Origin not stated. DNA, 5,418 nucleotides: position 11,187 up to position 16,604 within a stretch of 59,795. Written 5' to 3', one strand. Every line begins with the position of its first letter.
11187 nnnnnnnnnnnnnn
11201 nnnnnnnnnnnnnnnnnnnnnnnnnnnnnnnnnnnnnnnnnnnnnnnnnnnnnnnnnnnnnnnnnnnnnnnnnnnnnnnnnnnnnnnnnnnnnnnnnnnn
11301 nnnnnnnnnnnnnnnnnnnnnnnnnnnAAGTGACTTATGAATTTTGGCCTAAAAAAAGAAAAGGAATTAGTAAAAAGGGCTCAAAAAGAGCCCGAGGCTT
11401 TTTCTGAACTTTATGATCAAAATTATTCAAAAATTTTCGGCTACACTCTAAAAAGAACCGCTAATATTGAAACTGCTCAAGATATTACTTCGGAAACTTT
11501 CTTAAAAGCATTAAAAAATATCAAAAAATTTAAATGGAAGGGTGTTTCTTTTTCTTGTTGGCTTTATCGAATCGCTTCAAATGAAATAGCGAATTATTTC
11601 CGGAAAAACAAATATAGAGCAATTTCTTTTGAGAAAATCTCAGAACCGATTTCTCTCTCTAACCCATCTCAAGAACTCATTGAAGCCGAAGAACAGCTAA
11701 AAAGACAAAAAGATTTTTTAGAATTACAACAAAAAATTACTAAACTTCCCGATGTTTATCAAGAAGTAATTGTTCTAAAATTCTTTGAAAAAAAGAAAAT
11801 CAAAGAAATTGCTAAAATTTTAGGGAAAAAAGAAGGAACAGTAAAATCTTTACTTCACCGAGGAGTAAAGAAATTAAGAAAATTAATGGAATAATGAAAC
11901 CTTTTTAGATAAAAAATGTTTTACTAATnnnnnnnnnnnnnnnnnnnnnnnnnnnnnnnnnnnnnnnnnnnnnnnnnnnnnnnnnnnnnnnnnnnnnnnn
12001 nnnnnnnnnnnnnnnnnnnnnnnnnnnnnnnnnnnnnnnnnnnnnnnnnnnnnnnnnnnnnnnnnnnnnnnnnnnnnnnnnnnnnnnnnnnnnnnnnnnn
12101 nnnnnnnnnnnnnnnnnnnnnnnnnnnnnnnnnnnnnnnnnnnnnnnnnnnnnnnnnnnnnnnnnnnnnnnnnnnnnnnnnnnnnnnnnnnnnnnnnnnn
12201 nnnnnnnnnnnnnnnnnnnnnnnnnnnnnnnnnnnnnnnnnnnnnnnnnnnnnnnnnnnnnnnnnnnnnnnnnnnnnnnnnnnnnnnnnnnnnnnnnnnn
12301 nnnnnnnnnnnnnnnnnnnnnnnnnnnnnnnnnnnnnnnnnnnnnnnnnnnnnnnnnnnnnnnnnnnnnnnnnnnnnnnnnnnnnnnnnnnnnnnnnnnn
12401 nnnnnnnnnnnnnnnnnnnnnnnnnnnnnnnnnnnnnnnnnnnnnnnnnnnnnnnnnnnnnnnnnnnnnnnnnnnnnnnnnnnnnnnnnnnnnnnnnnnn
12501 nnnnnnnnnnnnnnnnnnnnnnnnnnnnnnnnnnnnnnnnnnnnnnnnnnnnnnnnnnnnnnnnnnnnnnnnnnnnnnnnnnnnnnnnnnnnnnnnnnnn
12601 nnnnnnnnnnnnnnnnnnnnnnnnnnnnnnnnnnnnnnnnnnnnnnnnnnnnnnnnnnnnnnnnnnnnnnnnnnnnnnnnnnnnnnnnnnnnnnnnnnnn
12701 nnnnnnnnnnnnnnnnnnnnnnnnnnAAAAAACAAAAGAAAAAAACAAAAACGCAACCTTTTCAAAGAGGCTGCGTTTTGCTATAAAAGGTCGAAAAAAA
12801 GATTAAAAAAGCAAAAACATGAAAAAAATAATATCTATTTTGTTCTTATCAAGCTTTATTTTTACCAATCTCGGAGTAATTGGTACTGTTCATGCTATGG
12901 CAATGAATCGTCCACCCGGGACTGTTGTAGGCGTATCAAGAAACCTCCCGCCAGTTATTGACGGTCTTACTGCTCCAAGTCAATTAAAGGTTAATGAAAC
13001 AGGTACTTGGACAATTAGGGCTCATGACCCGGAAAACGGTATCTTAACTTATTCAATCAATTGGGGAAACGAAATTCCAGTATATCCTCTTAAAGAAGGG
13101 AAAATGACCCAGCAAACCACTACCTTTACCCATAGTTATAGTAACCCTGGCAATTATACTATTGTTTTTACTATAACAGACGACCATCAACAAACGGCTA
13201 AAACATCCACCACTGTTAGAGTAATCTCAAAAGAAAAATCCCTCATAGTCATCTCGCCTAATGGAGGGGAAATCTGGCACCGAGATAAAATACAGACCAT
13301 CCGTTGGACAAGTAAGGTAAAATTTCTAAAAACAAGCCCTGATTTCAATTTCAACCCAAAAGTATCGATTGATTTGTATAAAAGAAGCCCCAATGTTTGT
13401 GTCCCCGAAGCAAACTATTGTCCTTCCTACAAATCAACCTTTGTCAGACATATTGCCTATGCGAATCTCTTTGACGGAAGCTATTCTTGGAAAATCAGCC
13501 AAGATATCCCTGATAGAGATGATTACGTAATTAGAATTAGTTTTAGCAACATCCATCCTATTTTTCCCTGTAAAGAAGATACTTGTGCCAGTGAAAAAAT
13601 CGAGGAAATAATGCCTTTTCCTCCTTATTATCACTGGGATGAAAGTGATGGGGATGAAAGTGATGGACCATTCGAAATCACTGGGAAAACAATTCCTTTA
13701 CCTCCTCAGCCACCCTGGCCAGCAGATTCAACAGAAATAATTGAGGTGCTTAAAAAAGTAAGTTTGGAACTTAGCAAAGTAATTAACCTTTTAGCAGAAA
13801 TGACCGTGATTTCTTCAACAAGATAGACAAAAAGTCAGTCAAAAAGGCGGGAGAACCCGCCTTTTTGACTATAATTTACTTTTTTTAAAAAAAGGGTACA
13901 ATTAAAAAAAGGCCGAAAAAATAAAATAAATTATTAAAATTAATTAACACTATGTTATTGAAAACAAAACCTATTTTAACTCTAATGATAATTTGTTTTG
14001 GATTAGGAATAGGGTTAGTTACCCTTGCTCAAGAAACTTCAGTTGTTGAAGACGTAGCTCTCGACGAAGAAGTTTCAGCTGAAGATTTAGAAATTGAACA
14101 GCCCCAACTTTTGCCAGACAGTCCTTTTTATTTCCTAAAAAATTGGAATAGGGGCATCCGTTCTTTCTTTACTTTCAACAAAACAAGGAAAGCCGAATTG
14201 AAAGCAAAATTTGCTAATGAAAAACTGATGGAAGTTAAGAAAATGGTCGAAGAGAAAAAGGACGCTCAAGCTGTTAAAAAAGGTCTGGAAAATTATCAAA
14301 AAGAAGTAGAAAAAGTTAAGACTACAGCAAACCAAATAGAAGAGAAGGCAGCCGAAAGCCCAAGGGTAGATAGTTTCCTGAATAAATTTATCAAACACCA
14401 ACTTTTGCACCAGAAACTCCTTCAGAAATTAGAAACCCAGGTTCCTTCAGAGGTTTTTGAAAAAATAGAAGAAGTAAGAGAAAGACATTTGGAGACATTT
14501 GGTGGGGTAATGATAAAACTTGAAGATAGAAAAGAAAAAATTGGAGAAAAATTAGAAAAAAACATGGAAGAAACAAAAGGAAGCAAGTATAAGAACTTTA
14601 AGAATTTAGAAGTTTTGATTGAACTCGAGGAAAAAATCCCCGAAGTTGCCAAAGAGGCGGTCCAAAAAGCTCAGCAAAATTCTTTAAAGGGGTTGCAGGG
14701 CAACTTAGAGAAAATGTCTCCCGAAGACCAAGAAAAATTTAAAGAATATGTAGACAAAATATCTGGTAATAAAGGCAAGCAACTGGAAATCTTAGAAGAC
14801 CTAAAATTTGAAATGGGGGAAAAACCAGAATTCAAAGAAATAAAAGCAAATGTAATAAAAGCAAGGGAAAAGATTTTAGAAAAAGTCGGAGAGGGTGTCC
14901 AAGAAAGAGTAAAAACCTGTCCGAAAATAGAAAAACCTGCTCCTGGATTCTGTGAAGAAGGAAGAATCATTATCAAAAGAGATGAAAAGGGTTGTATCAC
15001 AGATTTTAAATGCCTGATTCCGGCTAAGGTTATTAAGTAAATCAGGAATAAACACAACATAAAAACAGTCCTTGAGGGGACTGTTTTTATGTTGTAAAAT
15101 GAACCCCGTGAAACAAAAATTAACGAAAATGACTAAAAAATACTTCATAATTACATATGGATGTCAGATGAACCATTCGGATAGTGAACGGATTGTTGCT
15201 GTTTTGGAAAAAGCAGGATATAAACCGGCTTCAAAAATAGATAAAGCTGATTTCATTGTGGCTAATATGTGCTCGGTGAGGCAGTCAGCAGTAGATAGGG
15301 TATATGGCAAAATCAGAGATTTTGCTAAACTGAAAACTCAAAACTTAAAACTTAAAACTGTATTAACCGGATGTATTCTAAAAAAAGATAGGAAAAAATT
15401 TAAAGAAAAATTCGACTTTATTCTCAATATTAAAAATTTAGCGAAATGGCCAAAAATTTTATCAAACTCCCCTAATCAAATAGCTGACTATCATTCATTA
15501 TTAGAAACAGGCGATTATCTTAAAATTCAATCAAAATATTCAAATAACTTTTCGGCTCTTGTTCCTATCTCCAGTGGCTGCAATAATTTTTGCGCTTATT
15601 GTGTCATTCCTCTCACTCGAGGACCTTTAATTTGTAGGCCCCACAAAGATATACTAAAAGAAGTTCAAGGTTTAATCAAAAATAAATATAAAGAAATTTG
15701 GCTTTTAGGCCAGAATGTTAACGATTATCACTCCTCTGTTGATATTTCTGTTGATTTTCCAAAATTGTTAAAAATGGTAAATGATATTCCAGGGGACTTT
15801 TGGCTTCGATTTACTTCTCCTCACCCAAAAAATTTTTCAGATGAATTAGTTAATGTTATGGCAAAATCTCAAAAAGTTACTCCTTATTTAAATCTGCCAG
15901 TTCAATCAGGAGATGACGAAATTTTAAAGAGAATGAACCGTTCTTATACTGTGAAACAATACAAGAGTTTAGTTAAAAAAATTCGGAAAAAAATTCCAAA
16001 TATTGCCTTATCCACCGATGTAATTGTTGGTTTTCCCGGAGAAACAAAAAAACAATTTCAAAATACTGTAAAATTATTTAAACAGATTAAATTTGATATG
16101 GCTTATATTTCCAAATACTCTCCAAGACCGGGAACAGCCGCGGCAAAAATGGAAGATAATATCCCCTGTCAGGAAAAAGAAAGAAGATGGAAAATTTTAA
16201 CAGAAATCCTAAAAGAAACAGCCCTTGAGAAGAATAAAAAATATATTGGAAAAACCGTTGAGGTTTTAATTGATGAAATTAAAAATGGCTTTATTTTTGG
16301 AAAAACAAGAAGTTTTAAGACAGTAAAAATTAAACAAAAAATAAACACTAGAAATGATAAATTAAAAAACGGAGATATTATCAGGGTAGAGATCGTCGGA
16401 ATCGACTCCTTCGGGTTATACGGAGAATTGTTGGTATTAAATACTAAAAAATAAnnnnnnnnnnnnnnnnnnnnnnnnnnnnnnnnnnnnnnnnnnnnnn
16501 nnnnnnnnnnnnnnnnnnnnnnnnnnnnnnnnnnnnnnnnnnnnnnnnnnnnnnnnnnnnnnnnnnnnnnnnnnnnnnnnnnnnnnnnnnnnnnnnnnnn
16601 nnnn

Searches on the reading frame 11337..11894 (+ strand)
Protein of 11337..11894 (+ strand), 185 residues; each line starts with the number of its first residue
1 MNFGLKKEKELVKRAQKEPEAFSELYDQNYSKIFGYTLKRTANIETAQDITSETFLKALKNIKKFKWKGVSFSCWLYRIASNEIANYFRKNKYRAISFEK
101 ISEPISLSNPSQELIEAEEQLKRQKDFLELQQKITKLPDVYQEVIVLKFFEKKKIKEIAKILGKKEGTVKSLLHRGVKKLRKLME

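Call 76: search_protein_families(library=pfam, proteins=[window:11337-11894:+], max_evalue=0.0001)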
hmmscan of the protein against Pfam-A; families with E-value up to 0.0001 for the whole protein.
window:11337-11894:+ (185 aa): 3 families
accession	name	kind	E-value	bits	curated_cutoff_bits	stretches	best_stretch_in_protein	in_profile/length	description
PF04542.20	Sigma70_r2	-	2.1e-17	63.1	24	1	25-92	1-69/71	Sigma-70 region 2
PF08281.18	Sigma70_r4_2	-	4e-16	58.8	25.7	1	128-180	2-54/54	Sigma-70, region 4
PF04545.22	Sigma70_r4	-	1.7e-11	43.8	24.1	1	136-182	4-50/50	Sigma-70, region 4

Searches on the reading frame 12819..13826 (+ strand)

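Call 76: search_protein_families(library=pfam, proteins=[window:12819-13826:+], max_evalue=0.0001)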
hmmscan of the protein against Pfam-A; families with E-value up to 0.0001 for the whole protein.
window:12819-13826:+ (335 aa): 1 family
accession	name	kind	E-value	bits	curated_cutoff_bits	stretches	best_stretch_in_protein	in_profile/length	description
PF18911.6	PKD_4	-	2.5e-08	34.3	27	1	42-133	1-82/85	PKD domain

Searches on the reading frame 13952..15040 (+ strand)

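Call 76: search_protein_families(library=pfam, proteins=[window:13952-15040:+], max_evalue=0.0001)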
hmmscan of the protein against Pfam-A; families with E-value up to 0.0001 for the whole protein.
window:13952-15040:+ (362 aa): 1 family
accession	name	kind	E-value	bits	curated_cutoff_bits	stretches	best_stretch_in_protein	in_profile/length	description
PF18915.5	DUF5667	-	3.4e-13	50.3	27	1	53-145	2-77/99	Domain of unknown function (DUF5667)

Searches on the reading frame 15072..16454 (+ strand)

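Call 4: search_protein_families(library=pfam, proteins=[window:15072-16454:+], max_evalue=1)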
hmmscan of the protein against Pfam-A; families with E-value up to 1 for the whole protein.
window:15072-16454:+ (460 aa): 6 families
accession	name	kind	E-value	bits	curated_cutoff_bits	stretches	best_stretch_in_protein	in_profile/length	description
PF04055.27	Radical_SAM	-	8.1e-26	91.6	29.5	1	165-335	2-165/166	Radical SAM superfamily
PF00919.26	UPF0004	-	1.2e-23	83.4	27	1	23-115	1-91/98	Uncharacterized protein family UPF0004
PF18693.7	TRAM_2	-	5.7e-06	26.9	27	1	392-453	1-62/63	TRAM domain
PF01938.26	TRAM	-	0.00043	20.5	21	1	389-454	1-61/61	TRAM domain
PF13331.11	DUF4093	-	0.12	13.4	25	0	35-76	6-51/86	Domain of unknown function (DUF4093)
PF06840.17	PDC10_C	-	0.6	10.6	27.3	0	125-146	37-58/90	Programmed cell death protein 10, C-terminal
